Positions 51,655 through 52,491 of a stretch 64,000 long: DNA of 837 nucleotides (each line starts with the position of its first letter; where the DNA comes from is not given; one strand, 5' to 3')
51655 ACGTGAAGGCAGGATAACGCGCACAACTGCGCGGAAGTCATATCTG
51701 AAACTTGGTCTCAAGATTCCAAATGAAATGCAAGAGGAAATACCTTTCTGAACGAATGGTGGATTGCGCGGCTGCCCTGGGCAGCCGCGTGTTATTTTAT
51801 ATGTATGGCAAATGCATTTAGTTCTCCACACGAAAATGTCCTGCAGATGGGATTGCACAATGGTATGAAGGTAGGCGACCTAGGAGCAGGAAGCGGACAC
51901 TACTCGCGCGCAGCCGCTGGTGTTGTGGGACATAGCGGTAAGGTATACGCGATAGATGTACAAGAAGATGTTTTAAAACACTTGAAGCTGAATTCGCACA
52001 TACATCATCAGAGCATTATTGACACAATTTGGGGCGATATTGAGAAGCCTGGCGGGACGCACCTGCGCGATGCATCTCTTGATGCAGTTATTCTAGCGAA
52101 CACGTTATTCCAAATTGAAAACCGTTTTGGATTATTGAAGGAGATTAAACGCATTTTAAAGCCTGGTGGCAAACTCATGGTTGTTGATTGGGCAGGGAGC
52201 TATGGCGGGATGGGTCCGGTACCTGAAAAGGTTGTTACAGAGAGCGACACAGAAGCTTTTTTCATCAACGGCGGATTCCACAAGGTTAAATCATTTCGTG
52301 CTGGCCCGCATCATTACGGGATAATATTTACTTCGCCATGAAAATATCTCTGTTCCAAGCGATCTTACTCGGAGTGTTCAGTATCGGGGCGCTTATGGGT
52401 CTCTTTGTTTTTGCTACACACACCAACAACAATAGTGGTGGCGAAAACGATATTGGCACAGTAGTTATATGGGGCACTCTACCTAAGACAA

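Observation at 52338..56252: Operon of a solute-binding-like protein followed by six diversified pilin-like 2-TM paralogs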

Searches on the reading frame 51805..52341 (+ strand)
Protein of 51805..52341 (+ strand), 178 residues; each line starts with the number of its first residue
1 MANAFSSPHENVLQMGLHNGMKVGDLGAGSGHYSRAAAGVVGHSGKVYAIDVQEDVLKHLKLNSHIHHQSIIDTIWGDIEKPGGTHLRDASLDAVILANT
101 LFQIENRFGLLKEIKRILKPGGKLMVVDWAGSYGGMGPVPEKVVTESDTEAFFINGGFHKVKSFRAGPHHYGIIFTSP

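Call 3: search_protein_families(library=pfam, proteins=[window:51805-52341:+], max_evalue=1)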
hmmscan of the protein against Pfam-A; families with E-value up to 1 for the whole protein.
window:51805-52341:+ (178 aa): 22 families
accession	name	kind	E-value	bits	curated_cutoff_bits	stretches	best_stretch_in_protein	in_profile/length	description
PF08241.18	Methyltransf_11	-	8.4e-16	58.8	21.2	1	25-125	2-94/95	Methyltransferase domain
PF13847.12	Methyltransf_31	-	9.5e-16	58.2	27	1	18-147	2-126/145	Methyltransferase domain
PF13649.12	Methyltransf_25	-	5.4e-12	46.7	27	1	25-122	3-97/97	Methyltransferase domain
PF01209.24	Ubie_methyltran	-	1.5e-09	38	20.1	1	15-129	43-154/233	ubiE/COQ5 methyltransferase family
PF08242.18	Methyltransf_12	-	4.5e-09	37.4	30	1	25-124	2-98/98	Methyltransferase domain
PF13489.12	Methyltransf_23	-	2.1e-06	28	27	1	11-132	12-122/164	Methyltransferase domain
PF01135.25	PCMT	-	2e-05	24.9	20.3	1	14-104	70-155/210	Protein-L-isoaspartate(D-aspartate) O-methyltransferase (PCMT)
PF01269.23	Fibrillarin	-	3.4e-05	23.5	27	1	10-93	62-143/227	Fibrillarin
PF01728.25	FtsJ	-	5.9e-05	23.5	24.1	1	16-64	17-65/181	FtsJ-like methyltransferase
PF06325.19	PrmA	-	0.0004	20.4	22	1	13-125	155-257/296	Ribosomal protein L11 methyltransferase (PrmA)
PF02475.24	TRM5-TYW2_MTfase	-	0.0014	19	28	1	19-82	36-99/164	TRM5/TYW2 methyltransferase domain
PF00891.24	Methyltransf_2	-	0.0025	17.6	22.3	1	22-144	65-182/210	O-methyltransferase domain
PF05175.20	MTS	-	0.0026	17.9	23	1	20-127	32-139/170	Methyltransferase small domain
PF05219.18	DREV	-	0.0051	16.4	26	1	21-126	96-186/265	DREV methyltransferase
PF05148.21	Methyltransf_8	-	0.0097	16.2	27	1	87-128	118-158/219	Hypothetical methyltransferase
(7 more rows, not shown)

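Call 4: search_protein_families(library=ncbifam, proteins=[window:51805-52341:+], max_evalue=1)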
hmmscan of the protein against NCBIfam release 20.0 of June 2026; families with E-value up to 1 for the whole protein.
window:51805-52341:+ (178 aa): 50 families (the best 25 are shown)
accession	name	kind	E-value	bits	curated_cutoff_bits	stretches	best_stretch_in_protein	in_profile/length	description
NF041537.1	ArsM_AhpD_UU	exception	7.1e-15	54.6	510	1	17-128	74-182/345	arsenite methyltransferase/AhpD domain selenoprotein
NF008823.0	PRK11873.1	subfamily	1.1e-14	54.6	263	1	16-149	74-200/272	arsenite methyltransferase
NF041536.1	ArsM_DUF2284_UU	exception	2.6e-13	49.2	575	1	17-128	74-182/459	arsenite methyltransferase/DUF2284 domain selenoprotein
NF047649.1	MTase_UXPK_star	exception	5.4e-12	45.3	460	1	17-128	75-183/283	methyltransferase/UXPK-star double selenoprotein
NF001240.0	PRK00216.1-1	equivalog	9.5e-12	44.5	378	1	14-130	58-172/251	bifunctional demethylmenaquinone methyltransferase/2-methoxy-6-polyprenyl-1,4-benzoquinol methylase UbiE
NF001243.0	PRK00216.1-4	equivalog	2.1e-11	43.6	235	1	12-128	40-153/237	demethylmenaquinone methyltransferase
NF052510.1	methyltran_MpqE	exception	7.9e-11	41.8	335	1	14-129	41-154/234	methyl-plastoquinone biosynthesis methyltransferase MpqE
TIGR02469.1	CbiT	equivalog_domain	4.8e-10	39.8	78.3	1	14-126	14-120/124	precorrin-6Y C5,15-methyltransferase (decarboxylating) subunit CbiT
TIGR02752.1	MenG_heptapren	equivalog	6.6e-10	38.9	419.85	1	11-128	37-151/231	demethylmenaquinone methyltransferase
NF001244.0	PRK00216.1-5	equivalog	1.8e-09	37.3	216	1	14-129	43-156/236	bifunctional demethylmenaquinone methyltransferase/2-methoxy-6-polyprenyl-1,4-benzoquinol methylase UbiE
NF043040.1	corrin_prot_MT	hypoth_equivalog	1.8e-08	34.1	180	1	9-128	31-149/216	corrinoid protein-associated methyltransferase CpaM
NF045667.1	MTase_DVU1556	equivalog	1.9e-08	34.1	155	1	15-129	18-122/213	DVU_1556 family methyltransferase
NF040538.1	methyl_ArsM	equivalog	3.7e-08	32.9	500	2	19-58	61-100/356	arsinothricin biosynthesis methyltransferase ArsM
TIGR01934.1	MenG_MenH_UbiE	subfamily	6e-08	32.3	158.35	1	14-129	34-144/223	ubiquinone/menaquinone biosynthesis methyltransferase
NF001241.0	PRK00216.1-2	equivalog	4.1e-07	29.9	327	1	14-129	46-150/231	demethylmenaquinone methyltransferase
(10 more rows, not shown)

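Call 73: search_protein_families(library=padloc, proteins=[window:51805-52341:+], max_evalue=0.01)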
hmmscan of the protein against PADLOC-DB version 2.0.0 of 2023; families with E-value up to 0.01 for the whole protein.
window:51805-52341:+ (178 aa): 1 family
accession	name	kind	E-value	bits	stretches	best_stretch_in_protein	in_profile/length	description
PDLC04134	mad2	-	1.3e-18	65.1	1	16-162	288-421/492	mads_2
